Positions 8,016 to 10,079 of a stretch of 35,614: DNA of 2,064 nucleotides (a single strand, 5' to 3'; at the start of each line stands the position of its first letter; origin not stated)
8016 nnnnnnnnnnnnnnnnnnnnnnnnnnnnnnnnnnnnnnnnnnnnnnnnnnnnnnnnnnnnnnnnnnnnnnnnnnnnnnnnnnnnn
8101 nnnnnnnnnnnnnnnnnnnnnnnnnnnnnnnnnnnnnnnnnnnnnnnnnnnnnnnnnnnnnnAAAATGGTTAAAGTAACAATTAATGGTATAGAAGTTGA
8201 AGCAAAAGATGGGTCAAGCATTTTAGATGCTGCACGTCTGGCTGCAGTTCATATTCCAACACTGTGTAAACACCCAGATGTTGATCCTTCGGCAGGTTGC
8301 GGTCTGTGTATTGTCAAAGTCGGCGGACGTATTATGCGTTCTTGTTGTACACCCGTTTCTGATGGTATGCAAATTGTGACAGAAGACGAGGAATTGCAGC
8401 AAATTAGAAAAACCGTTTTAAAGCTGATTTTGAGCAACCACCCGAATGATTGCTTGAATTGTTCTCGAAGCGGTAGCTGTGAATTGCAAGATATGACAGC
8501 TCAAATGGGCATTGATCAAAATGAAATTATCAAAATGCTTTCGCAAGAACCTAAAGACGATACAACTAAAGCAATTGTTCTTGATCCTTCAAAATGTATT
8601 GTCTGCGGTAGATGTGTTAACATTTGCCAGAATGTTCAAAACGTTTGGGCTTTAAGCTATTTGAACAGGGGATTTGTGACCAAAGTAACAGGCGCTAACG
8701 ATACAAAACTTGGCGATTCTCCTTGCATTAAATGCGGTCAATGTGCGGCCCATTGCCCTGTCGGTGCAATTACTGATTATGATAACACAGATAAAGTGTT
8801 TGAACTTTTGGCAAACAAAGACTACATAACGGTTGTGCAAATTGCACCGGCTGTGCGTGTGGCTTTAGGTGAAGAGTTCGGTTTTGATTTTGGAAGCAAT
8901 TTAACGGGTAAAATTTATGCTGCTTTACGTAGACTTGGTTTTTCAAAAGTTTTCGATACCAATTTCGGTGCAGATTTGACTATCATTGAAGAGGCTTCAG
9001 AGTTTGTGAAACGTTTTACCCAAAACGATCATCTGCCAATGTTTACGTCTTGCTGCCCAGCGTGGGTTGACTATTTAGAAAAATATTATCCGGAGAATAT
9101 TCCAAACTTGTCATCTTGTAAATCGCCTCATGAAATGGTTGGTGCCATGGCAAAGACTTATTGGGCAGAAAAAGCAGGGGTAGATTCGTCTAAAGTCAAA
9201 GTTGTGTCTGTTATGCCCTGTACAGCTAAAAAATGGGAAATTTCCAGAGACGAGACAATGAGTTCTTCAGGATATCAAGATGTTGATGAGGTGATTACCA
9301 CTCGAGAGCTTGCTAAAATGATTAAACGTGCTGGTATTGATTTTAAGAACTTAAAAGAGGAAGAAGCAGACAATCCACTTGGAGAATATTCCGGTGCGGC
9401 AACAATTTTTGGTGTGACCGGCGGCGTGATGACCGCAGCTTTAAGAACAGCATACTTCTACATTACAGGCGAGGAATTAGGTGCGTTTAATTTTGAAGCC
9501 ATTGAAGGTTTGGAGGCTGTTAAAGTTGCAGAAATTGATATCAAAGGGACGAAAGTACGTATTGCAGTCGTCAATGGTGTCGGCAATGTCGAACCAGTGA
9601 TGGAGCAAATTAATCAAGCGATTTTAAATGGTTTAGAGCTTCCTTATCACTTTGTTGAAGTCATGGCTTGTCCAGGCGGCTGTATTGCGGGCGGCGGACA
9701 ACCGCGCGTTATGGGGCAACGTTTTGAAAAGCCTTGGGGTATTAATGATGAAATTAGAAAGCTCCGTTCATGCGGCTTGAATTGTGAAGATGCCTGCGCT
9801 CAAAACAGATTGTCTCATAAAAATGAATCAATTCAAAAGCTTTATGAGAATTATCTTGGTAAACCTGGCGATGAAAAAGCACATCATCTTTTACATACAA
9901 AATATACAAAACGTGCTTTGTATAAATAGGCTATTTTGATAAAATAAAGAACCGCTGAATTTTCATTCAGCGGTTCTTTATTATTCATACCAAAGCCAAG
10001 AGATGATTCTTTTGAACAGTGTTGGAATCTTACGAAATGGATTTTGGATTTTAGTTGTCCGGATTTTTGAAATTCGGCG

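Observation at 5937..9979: Complete NuoE/NuoF/HydA [FeFe]-hydrogenase operon in an alphaproteobacterium-like, host-associated genome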

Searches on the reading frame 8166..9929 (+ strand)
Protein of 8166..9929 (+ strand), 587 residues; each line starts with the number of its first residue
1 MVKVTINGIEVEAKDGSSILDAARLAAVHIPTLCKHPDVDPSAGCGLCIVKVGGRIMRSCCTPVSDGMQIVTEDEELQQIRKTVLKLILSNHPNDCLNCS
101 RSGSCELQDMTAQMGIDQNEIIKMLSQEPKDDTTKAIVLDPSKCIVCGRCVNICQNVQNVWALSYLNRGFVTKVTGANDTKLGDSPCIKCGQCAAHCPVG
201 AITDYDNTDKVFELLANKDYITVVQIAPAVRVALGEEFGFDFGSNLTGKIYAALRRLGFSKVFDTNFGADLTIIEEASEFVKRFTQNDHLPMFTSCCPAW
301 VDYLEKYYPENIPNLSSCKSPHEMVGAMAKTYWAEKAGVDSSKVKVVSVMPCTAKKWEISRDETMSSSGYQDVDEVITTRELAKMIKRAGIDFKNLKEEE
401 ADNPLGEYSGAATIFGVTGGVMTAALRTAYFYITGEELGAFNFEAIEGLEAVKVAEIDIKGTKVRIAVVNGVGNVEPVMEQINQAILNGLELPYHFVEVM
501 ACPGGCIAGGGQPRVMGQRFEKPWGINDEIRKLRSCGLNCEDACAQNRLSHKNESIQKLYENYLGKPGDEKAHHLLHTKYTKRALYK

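Call 3: search_protein_families(library=pfam, proteins=[window:8166-9929:+])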
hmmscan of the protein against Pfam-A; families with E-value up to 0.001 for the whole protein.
window:8166-9929:+ (587 aa): 13 families
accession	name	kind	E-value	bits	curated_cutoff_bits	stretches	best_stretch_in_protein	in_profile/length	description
PF02906.19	Fe_hyd_lg_C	-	1.1e-98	330.2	22.1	1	222-510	3-245/245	Iron only hydrogenase large subunit, C-terminal domain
PF02256.22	Fe_hyd_SSU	-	3.5e-19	69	24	1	528-583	1-56/56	Iron hydrogenase small subunit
PF10588.14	NADH-G_4Fe-4S_3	-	8e-18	64.1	27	1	81-118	1-38/40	NADH-ubiquinone oxidoreductase-G iron-sulfur binding region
PF13510.11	Fer2_4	-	1.6e-16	60.5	22.8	1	1-73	3-80/82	2Fe-2S iron-sulfur cluster binding domain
PF00111.32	Fer2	-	1.9e-07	31.3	21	1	5-60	2-55/77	2Fe-2S iron-sulfur cluster binding domain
PF00037.32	Fer4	-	4.4e-07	29.9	21.1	2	187-203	8-24/24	4Fe-4S binding domain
PF12838.12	Fer4_7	-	1.1e-06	29.4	27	1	143-201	1-52/52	4Fe-4S dicluster domain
PF13237.11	Fer4_10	-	5.9e-06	26.5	25.5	1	137-198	2-53/53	4Fe-4S dicluster domain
PF13187.11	Fer4_9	-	2e-05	25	27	1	143-202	1-52/52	4Fe-4S dicluster domain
PF13484.11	Fer4_16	-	9.9e-05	23.5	30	1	187-208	2-24/66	4Fe-4S double cluster binding domain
PF12837.12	Fer4_6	-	0.00026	21.2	25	0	185-202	7-24/24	4Fe-4S binding domain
PF14697.11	Fer4_21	-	0.00046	20.7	35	1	139-203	3-58/59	4Fe-4S dicluster domain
PF22117.2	Fer4_Nqo3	-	0.00073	20.1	27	1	137-203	4-67/67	NADH-quinone oxidoreductase subunit 3, ferredoxin-like domain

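Call 4: search_protein_families(library=ncbifam, proteins=[window:8166-9929:+])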
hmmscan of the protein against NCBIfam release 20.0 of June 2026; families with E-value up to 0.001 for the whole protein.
window:8166-9929:+ (587 aa): 22 families
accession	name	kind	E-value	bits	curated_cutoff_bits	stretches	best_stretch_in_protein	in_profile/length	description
NF040763.1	FeFe_hydrog_A6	exception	1.5e-234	779.6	765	1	2-583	1-571/571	NADH-dependent [FeFe] hydrogenase, group A6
NF040762.1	Hydr_FeFe_Clost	exception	8.6e-185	615.6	900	1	3-581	2-572/572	ferredoxin hydrogenase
TIGR02512.1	FeFe_hydrog_A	subfamily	1.1e-155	518.2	405.95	1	136-514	1-374/375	[FeFe] hydrogenase, group A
TIGR04105.1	FeFe_hydrog_B1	subfamily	2.2e-55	188.1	450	2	137-471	137-445/462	monomeric [FeFe] hydrogenase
NF005745.0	PRK07569.1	equivalog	2.2e-43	148.4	333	1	3-222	5-225/238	bidirectional hydrogenase complex protein HoxU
NF006305.0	PRK08493.1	equivalog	2e-42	145.3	591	1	1-206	1-225/819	NADH-quinone oxidoreductase subunit G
TIGR01973.1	NuoG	equivalog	3e-37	128.7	470.05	1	4-205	1-201/606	NADH-quinone oxidoreductase subunit NuoG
NF005895.0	PRK07860.1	equivalog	6e-28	97.3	802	1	1-205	17-225/811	NADH-quinone oxidoreductase subunit G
NF009454.0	PRK12814.1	equivalog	2e-24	85.9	916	1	2-97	4-101/657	putative NADPH-dependent glutamate synthase small subunit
NF005503.0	PRK07118.1-2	equivalog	9e-06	25.1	252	1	137-207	162-234/292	RnfABCDGE type electron transport complex subunit B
NF058577.1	FdxA_fam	equivalog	1e-05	25.6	65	1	186-208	8-30/52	4Fe-4S ferredoxin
NF042909.1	FMH_DH_FwdF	exception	1.5e-05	24.3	375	1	77-209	38-162/336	tungsten-dependent formylmethanofuran dehydrogenase subunit FwdF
NF041891.1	hdrA_Methbact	equivalog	1.7e-05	23.2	1300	1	138-206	234-306/762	ferredoxin:CoB-CoM heterodisulfide reductase subunit HdrA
NF040770.1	hetero_SS_HdrA2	exception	2.7e-05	22.5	1100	1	99-210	534-631/777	CoB-CoM heterodisulfide reductase HdrA2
TIGR04003.1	rSAM_BssD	equivalog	0.0002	20.6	496.45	0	131-156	39-64/314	[benzylsuccinate synthase]-activating enzyme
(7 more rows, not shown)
